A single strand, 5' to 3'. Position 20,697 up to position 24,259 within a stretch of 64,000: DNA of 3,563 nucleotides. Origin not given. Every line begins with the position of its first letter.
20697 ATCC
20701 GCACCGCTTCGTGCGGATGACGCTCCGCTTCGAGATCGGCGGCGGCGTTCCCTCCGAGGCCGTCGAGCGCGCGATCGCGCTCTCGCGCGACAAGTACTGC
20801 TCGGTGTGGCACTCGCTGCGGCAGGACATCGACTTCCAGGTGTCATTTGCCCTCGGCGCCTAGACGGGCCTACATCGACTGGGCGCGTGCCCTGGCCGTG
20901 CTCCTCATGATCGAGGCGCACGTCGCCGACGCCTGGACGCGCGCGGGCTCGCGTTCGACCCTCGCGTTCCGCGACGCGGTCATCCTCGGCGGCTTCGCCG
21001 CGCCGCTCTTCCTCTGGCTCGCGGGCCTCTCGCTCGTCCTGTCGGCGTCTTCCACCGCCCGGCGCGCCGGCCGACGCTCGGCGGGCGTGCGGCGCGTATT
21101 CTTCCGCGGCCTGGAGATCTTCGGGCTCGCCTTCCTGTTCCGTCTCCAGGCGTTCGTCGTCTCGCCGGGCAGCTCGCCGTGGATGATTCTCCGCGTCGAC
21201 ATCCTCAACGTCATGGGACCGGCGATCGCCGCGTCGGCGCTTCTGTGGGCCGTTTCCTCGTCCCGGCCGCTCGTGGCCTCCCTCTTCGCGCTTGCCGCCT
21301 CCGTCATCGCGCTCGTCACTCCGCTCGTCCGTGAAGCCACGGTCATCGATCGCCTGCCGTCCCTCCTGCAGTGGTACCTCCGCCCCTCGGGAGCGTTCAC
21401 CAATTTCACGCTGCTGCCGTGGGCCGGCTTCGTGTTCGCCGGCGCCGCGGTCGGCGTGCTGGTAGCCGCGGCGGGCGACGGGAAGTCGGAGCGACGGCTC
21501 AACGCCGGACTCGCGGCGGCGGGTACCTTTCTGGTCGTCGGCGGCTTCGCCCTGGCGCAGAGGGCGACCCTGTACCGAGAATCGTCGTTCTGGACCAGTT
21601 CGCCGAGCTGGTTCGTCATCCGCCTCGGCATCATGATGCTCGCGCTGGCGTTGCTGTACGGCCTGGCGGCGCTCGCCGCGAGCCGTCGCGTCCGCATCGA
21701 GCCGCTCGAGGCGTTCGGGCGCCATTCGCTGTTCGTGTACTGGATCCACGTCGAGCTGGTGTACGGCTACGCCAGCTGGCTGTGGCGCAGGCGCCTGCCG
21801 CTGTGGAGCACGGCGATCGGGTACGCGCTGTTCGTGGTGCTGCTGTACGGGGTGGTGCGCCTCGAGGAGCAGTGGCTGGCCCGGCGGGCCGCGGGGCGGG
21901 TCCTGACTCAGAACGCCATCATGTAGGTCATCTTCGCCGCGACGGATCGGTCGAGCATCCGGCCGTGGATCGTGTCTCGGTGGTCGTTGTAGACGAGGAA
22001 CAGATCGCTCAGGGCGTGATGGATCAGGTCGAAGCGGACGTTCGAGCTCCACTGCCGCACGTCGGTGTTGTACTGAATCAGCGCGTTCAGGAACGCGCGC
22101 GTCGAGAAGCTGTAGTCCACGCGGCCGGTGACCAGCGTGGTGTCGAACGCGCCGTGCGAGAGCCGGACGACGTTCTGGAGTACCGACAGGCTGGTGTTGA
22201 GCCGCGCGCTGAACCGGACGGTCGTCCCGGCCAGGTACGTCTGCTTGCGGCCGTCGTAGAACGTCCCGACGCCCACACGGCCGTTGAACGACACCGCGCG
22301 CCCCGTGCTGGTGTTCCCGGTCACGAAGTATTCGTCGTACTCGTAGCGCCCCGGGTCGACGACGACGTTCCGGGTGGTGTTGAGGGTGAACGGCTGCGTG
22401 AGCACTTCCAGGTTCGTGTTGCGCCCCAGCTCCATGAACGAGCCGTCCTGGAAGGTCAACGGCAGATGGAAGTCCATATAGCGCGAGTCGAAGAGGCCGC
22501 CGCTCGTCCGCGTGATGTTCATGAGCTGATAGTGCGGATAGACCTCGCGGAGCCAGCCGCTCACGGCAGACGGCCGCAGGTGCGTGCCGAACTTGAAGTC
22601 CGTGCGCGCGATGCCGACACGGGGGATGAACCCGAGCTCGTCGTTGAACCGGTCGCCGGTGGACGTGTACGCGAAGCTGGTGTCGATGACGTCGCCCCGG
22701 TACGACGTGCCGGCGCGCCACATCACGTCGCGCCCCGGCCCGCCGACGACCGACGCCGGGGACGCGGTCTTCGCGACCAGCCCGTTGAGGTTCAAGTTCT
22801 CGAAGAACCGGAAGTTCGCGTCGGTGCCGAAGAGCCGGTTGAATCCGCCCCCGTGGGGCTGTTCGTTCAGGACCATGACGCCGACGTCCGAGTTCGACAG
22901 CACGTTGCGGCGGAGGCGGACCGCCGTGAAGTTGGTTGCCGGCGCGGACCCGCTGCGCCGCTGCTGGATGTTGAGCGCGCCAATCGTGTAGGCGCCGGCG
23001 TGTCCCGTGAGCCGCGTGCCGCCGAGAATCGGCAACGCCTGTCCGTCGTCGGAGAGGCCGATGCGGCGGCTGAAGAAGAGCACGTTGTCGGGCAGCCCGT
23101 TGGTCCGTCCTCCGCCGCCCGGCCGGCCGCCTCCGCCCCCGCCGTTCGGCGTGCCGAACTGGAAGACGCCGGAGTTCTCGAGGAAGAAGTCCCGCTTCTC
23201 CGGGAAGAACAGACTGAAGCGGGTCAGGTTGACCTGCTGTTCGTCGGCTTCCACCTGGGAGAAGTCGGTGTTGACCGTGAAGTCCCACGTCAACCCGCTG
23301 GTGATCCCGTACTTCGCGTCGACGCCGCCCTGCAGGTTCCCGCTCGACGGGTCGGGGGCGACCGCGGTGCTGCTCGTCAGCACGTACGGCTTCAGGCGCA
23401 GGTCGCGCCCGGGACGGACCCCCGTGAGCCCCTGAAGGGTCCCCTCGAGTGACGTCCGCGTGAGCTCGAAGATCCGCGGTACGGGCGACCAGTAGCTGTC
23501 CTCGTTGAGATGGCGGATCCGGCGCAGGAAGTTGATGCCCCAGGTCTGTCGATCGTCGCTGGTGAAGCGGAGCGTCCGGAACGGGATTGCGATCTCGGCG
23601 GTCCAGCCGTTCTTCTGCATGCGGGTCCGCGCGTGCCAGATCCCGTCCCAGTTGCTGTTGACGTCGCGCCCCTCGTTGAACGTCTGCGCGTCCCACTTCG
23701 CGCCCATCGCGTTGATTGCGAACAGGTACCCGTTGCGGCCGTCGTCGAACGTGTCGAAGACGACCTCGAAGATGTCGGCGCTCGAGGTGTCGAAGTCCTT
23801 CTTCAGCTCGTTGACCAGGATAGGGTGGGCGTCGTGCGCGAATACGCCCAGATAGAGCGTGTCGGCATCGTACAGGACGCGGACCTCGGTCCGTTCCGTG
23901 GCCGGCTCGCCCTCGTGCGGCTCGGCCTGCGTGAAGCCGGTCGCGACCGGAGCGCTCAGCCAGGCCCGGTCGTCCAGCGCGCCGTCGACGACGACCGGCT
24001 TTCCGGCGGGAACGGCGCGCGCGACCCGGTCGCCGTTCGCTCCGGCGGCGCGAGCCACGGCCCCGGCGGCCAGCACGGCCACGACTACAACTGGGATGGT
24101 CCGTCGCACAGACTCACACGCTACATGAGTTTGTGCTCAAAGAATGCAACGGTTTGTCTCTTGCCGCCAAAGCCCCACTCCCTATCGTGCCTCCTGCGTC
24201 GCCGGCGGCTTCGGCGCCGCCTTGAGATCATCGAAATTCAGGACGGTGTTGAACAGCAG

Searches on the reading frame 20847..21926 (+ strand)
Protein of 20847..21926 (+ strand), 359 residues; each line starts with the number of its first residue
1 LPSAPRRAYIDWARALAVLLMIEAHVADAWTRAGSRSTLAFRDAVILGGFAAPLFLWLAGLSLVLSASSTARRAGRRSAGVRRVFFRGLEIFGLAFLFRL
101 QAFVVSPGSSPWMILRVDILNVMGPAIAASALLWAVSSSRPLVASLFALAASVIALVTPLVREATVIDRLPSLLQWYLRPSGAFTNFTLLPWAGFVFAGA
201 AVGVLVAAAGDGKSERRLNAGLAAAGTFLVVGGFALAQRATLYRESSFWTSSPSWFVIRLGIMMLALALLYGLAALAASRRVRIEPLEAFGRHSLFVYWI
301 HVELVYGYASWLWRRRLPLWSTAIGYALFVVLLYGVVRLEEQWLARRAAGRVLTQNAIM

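Call 18: search_protein_families(library=pfam, proteins=[window:20847-21926:+], max_evalue=0.001)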
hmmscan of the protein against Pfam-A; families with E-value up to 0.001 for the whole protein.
window:20847-21926:+ (359 aa): 2 families
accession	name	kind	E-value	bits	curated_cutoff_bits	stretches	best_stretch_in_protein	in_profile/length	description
PF07786.18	HGSNAT_cat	-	6.5e-18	65.5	22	1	6-216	1-194/222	Heparan-alpha-glucosaminide N-acetyltransferase, catalytic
PF01757.29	Acyl_transf_3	-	2.5e-14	53.5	31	1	8-332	2-320/326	Acyltransferase domain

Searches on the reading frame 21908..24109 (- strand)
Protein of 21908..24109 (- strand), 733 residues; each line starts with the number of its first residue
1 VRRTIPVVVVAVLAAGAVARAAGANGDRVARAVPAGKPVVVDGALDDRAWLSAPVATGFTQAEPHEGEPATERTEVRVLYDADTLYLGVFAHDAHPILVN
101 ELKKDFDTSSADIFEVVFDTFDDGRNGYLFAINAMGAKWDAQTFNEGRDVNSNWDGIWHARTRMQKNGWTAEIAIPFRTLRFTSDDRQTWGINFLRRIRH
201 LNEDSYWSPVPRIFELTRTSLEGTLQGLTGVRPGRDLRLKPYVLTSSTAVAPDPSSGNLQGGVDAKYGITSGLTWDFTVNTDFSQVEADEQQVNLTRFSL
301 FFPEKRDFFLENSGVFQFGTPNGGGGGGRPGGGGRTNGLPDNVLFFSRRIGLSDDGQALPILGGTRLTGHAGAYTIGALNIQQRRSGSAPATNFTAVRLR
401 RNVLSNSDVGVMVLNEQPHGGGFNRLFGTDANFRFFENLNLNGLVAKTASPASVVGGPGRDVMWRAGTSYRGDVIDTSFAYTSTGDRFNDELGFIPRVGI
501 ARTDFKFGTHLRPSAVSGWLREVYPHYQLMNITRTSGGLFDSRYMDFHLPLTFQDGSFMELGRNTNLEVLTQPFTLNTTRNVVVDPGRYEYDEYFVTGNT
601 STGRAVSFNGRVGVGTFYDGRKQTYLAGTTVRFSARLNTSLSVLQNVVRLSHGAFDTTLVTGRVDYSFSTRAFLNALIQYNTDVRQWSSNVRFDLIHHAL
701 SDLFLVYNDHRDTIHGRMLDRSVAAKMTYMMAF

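Call 18: search_protein_families(library=pfam, proteins=[window:21908-24109:-], max_evalue=0.001)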
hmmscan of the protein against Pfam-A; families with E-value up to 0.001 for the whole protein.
window:21908-24109:- (733 aa): 2 families
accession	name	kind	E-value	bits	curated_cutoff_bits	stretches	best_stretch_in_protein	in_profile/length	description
PF19313.5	DUF5916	-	1.3e-16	61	22.6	1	237-318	5-85/572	Domain of unknown function (DUF5916)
PF06452.16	CBM9_1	-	2.3e-09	37.8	23.4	1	41-194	1-146/185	Carbohydrate family 9 binding domain-like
